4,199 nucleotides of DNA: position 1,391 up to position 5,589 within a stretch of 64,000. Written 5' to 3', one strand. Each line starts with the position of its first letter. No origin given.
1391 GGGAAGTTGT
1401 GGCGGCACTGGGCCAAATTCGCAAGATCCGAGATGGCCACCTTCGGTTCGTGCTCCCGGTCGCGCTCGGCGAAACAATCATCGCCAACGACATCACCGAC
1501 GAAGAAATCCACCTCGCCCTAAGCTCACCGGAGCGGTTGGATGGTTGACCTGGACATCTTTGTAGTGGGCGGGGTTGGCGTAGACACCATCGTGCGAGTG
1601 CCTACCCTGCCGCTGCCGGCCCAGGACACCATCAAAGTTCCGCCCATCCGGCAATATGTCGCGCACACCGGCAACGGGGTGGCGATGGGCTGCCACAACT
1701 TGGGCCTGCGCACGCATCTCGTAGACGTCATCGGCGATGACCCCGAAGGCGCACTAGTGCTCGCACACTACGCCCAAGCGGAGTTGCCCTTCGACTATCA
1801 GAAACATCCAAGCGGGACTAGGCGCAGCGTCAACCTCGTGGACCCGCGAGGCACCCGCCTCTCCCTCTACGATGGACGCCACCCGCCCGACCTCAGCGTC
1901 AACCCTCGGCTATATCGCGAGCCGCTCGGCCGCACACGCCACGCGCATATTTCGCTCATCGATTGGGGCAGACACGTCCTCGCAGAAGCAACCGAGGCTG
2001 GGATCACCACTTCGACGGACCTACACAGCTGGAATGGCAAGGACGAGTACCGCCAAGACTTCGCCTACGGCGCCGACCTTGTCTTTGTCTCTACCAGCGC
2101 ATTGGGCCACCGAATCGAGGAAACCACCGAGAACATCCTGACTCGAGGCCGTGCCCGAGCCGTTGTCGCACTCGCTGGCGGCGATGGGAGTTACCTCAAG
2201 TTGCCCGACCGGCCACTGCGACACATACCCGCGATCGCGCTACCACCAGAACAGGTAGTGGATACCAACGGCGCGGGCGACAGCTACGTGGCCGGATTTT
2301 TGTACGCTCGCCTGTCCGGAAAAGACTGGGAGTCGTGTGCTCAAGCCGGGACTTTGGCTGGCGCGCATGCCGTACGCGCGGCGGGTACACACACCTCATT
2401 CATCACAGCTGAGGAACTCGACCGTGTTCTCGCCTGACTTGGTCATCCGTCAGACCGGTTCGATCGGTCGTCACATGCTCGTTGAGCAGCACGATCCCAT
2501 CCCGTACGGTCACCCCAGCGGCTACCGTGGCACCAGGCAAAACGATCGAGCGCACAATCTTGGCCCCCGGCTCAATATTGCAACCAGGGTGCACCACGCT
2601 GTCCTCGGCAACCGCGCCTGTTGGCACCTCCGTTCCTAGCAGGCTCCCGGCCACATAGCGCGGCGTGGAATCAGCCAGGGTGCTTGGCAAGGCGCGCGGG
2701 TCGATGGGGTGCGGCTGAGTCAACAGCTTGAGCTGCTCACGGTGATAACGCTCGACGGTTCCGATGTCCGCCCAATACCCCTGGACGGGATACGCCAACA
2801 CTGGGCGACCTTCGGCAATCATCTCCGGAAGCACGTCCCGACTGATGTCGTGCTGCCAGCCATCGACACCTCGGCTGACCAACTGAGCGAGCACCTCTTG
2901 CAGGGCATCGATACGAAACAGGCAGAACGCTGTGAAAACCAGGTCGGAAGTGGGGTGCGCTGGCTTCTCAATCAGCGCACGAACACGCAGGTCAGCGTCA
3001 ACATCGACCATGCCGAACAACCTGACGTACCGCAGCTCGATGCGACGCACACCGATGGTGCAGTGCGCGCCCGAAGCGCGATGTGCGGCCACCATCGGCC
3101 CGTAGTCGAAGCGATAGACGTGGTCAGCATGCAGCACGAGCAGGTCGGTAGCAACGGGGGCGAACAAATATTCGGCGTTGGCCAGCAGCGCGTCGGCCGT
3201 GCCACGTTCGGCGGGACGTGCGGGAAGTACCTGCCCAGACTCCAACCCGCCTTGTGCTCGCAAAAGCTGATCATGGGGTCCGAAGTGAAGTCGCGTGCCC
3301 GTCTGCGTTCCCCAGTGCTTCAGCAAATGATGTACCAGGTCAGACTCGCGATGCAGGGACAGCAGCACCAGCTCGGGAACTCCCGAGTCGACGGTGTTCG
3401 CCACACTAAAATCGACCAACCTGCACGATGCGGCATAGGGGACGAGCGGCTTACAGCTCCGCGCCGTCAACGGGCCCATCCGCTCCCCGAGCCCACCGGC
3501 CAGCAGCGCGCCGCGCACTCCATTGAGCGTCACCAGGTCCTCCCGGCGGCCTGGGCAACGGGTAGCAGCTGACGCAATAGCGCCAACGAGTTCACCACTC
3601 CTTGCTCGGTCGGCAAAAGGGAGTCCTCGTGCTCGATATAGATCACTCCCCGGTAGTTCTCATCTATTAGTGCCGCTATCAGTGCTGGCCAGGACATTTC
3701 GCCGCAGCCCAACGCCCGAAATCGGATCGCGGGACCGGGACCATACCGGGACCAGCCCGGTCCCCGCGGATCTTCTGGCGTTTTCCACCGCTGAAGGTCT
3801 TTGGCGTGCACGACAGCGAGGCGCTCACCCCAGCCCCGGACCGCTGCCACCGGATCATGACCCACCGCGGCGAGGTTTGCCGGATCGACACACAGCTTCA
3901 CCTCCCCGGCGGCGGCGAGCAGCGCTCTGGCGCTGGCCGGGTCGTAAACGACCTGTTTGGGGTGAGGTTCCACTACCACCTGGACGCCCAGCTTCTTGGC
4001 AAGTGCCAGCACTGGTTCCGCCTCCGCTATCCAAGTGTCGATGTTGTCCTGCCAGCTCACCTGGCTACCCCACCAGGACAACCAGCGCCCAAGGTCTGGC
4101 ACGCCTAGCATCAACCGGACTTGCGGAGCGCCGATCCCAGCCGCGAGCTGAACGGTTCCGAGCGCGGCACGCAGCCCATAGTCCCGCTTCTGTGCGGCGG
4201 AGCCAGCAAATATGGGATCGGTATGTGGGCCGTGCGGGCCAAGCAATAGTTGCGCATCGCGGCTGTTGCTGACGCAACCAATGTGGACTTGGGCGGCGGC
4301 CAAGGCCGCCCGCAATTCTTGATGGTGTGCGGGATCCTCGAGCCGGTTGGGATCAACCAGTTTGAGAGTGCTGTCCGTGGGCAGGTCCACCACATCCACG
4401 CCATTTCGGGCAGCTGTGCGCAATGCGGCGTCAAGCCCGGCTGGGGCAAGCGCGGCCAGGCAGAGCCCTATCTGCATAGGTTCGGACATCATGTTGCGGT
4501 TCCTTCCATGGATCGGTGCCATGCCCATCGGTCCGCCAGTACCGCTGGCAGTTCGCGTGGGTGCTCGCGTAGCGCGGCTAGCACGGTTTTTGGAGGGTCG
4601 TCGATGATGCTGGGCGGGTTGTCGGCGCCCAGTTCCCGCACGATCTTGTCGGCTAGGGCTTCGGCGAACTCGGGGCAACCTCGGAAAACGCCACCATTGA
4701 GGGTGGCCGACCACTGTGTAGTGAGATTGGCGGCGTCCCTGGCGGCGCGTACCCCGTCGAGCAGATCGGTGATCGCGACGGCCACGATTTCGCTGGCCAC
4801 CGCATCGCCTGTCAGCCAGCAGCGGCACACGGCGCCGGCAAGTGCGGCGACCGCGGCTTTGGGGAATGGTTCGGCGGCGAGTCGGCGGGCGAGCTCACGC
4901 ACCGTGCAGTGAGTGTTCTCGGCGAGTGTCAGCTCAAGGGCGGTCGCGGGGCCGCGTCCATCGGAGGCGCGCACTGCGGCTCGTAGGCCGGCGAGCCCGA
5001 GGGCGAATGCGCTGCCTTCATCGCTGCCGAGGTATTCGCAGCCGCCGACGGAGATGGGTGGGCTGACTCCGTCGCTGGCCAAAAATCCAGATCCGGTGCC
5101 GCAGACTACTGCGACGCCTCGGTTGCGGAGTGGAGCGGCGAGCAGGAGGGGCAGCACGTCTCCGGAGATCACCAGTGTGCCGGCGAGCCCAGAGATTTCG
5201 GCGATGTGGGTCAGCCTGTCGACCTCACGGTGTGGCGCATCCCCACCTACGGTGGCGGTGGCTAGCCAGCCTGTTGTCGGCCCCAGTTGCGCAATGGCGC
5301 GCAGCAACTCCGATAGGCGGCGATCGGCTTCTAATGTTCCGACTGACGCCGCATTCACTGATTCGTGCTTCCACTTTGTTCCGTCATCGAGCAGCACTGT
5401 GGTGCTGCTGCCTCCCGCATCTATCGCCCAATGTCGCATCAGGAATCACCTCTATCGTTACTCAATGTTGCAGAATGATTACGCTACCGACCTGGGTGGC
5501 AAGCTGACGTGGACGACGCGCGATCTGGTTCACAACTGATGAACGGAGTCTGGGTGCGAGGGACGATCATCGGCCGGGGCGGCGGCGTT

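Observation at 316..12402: Candidate C7N-aminocyclitol / pseudo-disaccharide (validoxylamine- or salbostatin-like) biosynthetic gene cluster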

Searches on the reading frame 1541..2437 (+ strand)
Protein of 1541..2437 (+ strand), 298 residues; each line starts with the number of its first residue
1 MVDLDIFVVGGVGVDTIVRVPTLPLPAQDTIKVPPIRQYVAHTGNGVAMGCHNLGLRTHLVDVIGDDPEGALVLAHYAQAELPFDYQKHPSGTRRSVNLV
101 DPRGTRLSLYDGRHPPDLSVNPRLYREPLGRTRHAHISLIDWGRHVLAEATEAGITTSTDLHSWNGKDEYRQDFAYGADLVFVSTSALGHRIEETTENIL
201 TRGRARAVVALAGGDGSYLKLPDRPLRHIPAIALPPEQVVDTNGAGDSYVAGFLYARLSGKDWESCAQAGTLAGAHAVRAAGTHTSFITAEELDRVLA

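Call 3: search_protein_families(library=pfam, proteins=[window:1541-2437:+])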
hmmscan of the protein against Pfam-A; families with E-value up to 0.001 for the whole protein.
window:1541-2437:+ (298 aa): 1 family
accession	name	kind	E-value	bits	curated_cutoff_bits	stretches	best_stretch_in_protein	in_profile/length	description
PF00294.29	PfkB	-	3.5e-26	92.7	25.8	1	6-286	4-298/302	pfkB family carbohydrate kinase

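Call 4: search_protein_families(library=ncbifam, proteins=[window:1541-2437:+])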
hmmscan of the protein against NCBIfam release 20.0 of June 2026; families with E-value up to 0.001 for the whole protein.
window:1541-2437:+ (298 aa): 18 families
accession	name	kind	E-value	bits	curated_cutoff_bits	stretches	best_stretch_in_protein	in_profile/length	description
NF053626.1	RibKinHalex1628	equivalog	1.9e-17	63.7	330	1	6-297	4-291/293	ATP-dependent ribose-1-phosphate kinase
TIGR02152.1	D_ribokin_bact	equivalog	6.4e-17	61.8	299.65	2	191-294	199-297/298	ribokinase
TIGR04382.1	myo_inos_iolC_N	equivalog_domain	1e-14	54.5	300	1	193-296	209-308/309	5-dehydro-2-deoxygluconokinase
TIGR03168.1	1-PFK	subfamily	1.1e-14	54.1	216.4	1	191-285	200-289/305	hexose kinase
NF007321.0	PRK09813.1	equivalog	2.3e-14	53.5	247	1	145-282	128-259/261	fructoselysine 6-kinase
TIGR03828.1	pfkB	equivalog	2.2e-13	49.9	292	1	192-285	201-289/305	1-phosphofructokinase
TIGR02198.1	rfaE_dom_I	equivalog_domain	3.9e-13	49.2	345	1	191-296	213-313/315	D-glycero-beta-D-manno-heptose-7-phosphate kinase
NF041134.1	R1P_kin_Thcocales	equivalog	8.2e-10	38.6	500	1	44-295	41-280/291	ADP-dependent ribose-1-phosphate kinase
NF047869.1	myo_kin_aldol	exception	5.1e-09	35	600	1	238-296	272-330/586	bifunctional 5-dehydro-2-deoxygluconokinase/5-dehydro-2-deoxyphosphogluconate aldolase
NF041320.1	pfkB_Halo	equivalog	7.1e-09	35.5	400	1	197-287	201-286/302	1-phosphofructokinase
NF052444.1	DhDoxglucKinKdgK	equivalog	7.5e-09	35.4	400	1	195-281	207-293/303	2-dehydro-3-deoxygluconokinase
NF006957.1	PRK09434.1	equivalog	2.1e-07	30.8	450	1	190-287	197-296/302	fructokinase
NF008353.0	PRK11142.1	equivalog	3.5e-07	30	341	0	206-297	216-303/307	ribokinase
NF041164.1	NucKinThplmales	equivalog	4.9e-07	29.2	450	1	207-281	204-275/295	nucleoside kinase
NF049991.1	TagKinase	equivalog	1e-05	24.5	420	1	194-297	216-315/321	tagatose kinase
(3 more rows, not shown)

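Call 40: search_solved_structures(query=window:1541-2437:+, max_evalue=1e-8)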
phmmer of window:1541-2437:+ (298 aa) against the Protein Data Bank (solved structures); distinct sequences matched with E-value up to 1e-8: 8.
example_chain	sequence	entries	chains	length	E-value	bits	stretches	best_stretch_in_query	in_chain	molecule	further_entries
6wb4_A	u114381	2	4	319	8.5e-88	297.8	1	2-298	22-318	Acarbose Kinase Mak1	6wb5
6wb7_A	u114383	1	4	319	1e-65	225.3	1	4-288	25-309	Acarbose 7(IV)-phosphotransferase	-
2c49_A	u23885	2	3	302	5.6e-13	52.2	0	204-291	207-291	SUGAR KINASE MJ0406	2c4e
3h49_A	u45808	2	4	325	1e-10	44.8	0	194-287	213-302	Ribokinase | Uncharacterized sugar kinase ydjH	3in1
3lhx_A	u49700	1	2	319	2e-10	43.8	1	194-282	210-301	Ketodeoxygluconokinase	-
8iwl_A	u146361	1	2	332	2.9e-10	43.3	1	227-282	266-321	Uncharacterized sugar kinase YdjH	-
8rf7_A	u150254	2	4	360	3.6e-10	42.9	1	200-278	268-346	Adenosine kinase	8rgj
9fw6_A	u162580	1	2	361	6.7e-09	38.8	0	207-282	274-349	Adenosine kinase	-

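Call 45: search_solved_structures(query=window:1541-2437:+, max_evalue=1e-40, show_alignments=2)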
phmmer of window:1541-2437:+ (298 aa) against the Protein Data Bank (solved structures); distinct sequences matched with E-value up to 1e-40: 2.
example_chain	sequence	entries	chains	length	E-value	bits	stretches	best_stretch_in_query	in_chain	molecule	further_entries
6wb4_A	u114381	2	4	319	8.5e-88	297.8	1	2-298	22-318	Acarbose Kinase Mak1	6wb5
6wb7_A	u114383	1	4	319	1e-65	225.3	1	4-288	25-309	Acarbose 7(IV)-phosphotransferase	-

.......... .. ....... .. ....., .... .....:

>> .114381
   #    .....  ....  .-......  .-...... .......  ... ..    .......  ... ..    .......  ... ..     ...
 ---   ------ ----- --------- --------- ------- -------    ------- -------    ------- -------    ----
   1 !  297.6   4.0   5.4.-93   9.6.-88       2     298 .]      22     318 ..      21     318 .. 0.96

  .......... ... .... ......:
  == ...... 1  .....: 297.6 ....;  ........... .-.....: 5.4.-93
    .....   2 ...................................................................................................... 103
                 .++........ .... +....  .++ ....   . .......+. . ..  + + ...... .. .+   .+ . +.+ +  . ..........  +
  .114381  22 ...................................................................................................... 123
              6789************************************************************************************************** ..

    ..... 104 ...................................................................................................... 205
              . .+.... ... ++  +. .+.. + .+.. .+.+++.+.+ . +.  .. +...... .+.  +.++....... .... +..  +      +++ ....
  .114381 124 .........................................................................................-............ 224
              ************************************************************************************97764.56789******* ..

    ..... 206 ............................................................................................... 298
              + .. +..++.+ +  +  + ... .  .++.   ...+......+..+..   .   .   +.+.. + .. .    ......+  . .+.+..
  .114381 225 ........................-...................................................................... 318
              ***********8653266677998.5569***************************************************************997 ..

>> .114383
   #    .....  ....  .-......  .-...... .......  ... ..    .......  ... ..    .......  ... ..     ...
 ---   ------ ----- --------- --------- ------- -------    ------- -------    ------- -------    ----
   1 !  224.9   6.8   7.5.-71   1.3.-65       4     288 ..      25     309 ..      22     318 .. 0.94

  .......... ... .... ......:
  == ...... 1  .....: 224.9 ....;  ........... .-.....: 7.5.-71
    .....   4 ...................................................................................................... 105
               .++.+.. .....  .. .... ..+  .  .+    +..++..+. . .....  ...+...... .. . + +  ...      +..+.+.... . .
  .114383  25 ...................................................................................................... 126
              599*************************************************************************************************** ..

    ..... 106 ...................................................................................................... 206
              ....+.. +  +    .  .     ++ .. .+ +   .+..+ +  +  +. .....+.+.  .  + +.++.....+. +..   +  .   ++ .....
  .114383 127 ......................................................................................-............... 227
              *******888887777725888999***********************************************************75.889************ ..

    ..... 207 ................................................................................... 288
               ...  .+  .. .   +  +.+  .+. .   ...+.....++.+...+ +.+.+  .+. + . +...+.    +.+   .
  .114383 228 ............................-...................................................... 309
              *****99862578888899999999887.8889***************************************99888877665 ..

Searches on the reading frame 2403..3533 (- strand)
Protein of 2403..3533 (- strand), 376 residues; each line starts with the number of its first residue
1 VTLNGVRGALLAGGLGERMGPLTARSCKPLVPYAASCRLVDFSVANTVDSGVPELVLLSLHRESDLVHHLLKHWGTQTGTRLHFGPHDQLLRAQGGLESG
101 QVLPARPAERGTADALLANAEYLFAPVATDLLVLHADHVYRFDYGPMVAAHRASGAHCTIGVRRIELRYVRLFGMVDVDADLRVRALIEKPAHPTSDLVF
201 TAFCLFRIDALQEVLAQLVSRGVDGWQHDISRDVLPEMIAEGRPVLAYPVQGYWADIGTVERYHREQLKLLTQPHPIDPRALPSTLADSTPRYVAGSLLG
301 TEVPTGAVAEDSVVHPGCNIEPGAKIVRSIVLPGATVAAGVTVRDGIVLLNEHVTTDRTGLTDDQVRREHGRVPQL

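Call 3: search_protein_families(library=pfam, proteins=[window:2403-3533:-])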
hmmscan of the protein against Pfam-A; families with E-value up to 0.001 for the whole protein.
window:2403-3533:- (376 aa): 4 families
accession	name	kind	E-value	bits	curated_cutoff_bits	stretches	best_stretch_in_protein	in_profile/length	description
PF00483.29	NTP_transferase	-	1.9e-34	119.8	21.2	1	10-271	4-243/245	Nucleotidyl transferase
PF12804.13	NTP_transf_3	-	6.7e-05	23.6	27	1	8-140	1-98/160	MobA-like NTP transferase domain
PF24894.1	Hexapep_GlmU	-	0.00019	22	23.3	1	305-350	28-73/104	GlmU-like, C-terminal hexapeptide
PF25084.1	LbH_EIF2B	-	0.00035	21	54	0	301-352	28-79/105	EIF2B subunit epsilon LbH domain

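Call 4: search_protein_families(library=ncbifam, proteins=[window:2403-3533:-])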
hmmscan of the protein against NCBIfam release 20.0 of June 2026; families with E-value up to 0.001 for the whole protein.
window:2403-3533:- (376 aa): 16 families
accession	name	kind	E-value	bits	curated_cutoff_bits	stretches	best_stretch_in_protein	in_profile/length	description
TIGR02091.1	glgC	equivalog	6.1e-54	183.4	424.9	1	9-355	4-340/364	glucose-1-phosphate adenylyltransferase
NF003670.0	PRK05293.1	equivalog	2.3e-49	168.3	470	1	8-355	7-353/382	glucose-1-phosphate adenylyltransferase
NF001947.0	PRK00725.1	subfamily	1.3e-45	155.9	470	1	9-355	20-371/426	glucose-1-phosphate adenylyltransferase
NF002023.0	PRK00844.1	subfamily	2.2e-43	148.7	458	1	5-355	6-359/408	glucose-1-phosphate adenylyltransferase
NF002772.0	PRK02862.1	equivalog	8.2e-38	130.2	537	2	9-193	7-181/429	glucose-1-phosphate adenylyltransferase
NF052502.1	man1P_GTase_Rv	exception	4.1e-28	98.2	440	1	10-349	5-319/352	mannose-1-phosphate guanylyltransferase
TIGR03992.1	Arch_glmU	subfamily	1.3e-16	60.5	292.1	2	108-354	81-310/393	bifunctional sugar-1-phosphate nucleotidylyltransferase/acetyltransferase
TIGR01208.1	rmlA_long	equivalog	4.2e-16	58.8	320.25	1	109-348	82-302/353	glucose-1-phosphate thymidylyltransferase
NF041313.1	UDPGP_AglF_Halo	equivalog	2.1e-15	56.8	400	1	109-265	81-229/234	UTP--glucose-1-phosphate uridylyltransferase AglF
TIGR02092.1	glgD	equivalog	1e-14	54.4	236.6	1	18-357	15-334/370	glucose-1-phosphate adenylyltransferase subunit GlgD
NF045761.1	NAMPUrTaseMurU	equivalog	4e-11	43.2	250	1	9-99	4-91/226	N-acetylmuramate alpha-1-phosphate uridylyltransferase MurU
TIGR01207.1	rmlA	equivalog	5.2e-08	32.3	360.65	1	7-261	1-227/286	glucose-1-phosphate thymidylyltransferase RfbA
NF041173.1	Sug_nt_acttase_Thmprot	equivalog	3.9e-05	22.8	600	0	8-42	3-36/405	bifunctional sugar-1-phosphate nucleotidylyltransferase/acetyltransferase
TIGR01099.1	galU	equivalog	0.00015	21.5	326.8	1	12-263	8-258/261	UTP--glucose-1-phosphate uridylyltransferase GalU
NF012024.0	PRK15480.1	equivalog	0.00021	20.5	588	0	7-212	5-185/292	glucose-1-phosphate thymidylyltransferase RfbA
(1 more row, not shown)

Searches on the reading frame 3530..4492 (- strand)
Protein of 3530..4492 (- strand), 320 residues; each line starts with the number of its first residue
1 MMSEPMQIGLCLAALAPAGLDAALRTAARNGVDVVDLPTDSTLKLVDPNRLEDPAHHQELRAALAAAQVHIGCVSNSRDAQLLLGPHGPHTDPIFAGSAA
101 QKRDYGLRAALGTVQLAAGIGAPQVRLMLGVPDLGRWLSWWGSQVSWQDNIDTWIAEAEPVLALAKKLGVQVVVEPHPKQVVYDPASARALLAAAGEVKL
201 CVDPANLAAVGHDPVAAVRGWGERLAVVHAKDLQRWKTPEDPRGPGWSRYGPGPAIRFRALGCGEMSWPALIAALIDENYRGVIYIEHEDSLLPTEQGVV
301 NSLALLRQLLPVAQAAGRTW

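Call 38: search_solved_structures(query=window:3530-4492:-, max_evalue=0.01)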
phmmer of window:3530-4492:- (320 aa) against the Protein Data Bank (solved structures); distinct sequences matched with E-value up to 0.01: 6.
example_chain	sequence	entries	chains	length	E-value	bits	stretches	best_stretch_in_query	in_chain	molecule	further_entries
8z1i_A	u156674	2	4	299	1.7e-06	31.1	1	111-304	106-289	Art22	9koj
8ro4_A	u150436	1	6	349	6.2e-06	29.3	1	28-302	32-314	2-hydroxy-3-keto-glucal hydratase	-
2zds_A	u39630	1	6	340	7.4e-06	29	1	147-307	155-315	Putative DNA-binding protein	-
4kw2_A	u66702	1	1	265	6.3e-05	25.9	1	157-234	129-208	Uncharacterized protein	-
3cny_A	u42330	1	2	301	0.0024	20.8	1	165-290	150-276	Inositol catabolism protein IolE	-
3tva_A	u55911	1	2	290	0.0039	20.1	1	201-298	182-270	Xylose isomerase domain protein TIM barrel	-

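Call 71: search_solved_structures(query=A2, max_evalue=0.001)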
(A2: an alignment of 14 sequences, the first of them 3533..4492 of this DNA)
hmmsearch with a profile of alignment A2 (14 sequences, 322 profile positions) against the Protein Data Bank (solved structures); distinct sequences matched with E-value up to 0.001: 9.
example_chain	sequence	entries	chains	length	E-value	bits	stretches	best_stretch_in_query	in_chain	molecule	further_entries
2zds_A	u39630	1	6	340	2.1e-31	112.5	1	9-309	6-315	Putative DNA-binding protein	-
8ro4_A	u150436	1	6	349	2e-22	83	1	26-309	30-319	2-hydroxy-3-keto-glucal hydratase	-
8z1i_A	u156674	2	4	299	3.7e-10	42.7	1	109-312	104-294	Art22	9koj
3cny_A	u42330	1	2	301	5e-10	42.3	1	155-292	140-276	Inositol catabolism protein IolE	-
3tva_A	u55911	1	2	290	5.5e-09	38.9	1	128-310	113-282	Xylose isomerase domain protein TIM barrel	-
4kw2_A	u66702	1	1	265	1.1e-07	34.6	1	159-236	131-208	Uncharacterized protein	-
3dx5_A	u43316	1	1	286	5e-05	25.9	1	148-236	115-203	uncharacterized protein AsbF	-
8bvk_A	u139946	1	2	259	0.00032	23.2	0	169-273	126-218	Xylose isomerase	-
3p6l_A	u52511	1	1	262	0.00033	23.2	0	161-291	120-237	Sugar phosphate isomerase/epimerase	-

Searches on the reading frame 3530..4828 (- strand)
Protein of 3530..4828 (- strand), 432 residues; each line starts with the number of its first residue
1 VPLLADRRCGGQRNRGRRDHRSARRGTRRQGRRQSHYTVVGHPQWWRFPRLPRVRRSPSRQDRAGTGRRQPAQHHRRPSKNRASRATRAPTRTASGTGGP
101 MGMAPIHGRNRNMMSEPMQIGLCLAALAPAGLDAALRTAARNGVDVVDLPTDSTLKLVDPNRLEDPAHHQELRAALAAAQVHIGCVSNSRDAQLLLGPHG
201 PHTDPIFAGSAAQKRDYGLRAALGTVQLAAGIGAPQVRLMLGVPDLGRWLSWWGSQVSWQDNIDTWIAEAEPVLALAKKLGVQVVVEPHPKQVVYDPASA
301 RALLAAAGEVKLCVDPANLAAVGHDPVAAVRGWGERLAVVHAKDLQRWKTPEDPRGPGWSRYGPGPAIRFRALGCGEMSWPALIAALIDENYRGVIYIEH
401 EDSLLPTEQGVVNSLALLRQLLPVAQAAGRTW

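Call 3: search_protein_families(library=pfam, proteins=[window:3530-4828:-])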
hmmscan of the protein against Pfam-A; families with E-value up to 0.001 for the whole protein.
window:3530-4828:- (432 aa): 1 family
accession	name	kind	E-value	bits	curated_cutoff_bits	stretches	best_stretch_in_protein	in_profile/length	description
PF01261.30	AP_endonuc_2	-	4.9e-27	95.7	31.1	1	137-420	2-248/249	Xylose isomerase-like TIM barrel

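Call 4: search_protein_families(library=ncbifam, proteins=[window:3530-4828:-])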
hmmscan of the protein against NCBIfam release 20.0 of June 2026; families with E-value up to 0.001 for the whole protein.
window:3530-4828:- (432 aa): 1 family
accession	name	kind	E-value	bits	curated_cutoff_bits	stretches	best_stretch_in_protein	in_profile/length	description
TIGR04379.1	myo_inos_iolE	equivalog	8e-07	28.9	290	1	273-401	138-267/290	myo-inosose-2 dehydratase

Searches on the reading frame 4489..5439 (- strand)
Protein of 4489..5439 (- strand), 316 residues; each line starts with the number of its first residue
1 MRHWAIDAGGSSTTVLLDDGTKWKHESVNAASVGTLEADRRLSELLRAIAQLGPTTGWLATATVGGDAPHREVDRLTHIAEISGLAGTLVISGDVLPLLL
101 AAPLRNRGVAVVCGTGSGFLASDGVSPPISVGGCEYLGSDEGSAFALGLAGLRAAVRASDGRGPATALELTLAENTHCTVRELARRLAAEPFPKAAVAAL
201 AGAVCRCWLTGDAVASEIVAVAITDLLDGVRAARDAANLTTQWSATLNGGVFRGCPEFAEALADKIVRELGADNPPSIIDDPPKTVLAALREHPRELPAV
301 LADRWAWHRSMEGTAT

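Call 3: search_protein_families(library=pfam, proteins=[window:4489-5439:-])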
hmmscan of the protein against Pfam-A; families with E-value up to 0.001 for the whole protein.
window:4489-5439:- (316 aa): 1 family
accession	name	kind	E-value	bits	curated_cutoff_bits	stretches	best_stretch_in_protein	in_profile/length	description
PF01869.26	BcrAD_BadFG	-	6.8e-14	52.5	31.5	1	6-266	3-248/271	BadF/BadG/BcrA/BcrD ATPase family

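Call 4: search_protein_families(library=ncbifam, proteins=[window:4489-5439:-])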
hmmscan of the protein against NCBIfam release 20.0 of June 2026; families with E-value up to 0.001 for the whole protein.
window:4489-5439:- (316 aa): 1 family
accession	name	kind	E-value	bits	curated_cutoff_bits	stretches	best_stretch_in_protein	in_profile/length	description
NF046058.1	NagK_SO3507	equivalog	7.2e-09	35.5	370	1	99-220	113-232/295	N-acetylglucosamine kinase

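Call 39: search_solved_structures(query=window:4489-5439:-, max_evalue=0.01)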
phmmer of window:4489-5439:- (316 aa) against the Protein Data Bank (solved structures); distinct sequences matched with E-value up to 0.01: 3.
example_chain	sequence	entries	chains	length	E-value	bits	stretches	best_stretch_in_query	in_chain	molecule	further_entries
8zo3_A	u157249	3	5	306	4.4e-12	49.3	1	34-252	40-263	N-acetylmuramic acid/N-acetylglucosamine kinase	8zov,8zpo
2e2n_A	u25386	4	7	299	4e-08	36.3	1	29-254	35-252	HEXOKINASE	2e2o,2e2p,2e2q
1zbs_A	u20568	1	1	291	0.007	19.1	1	88-201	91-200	hypothetical protein PG1100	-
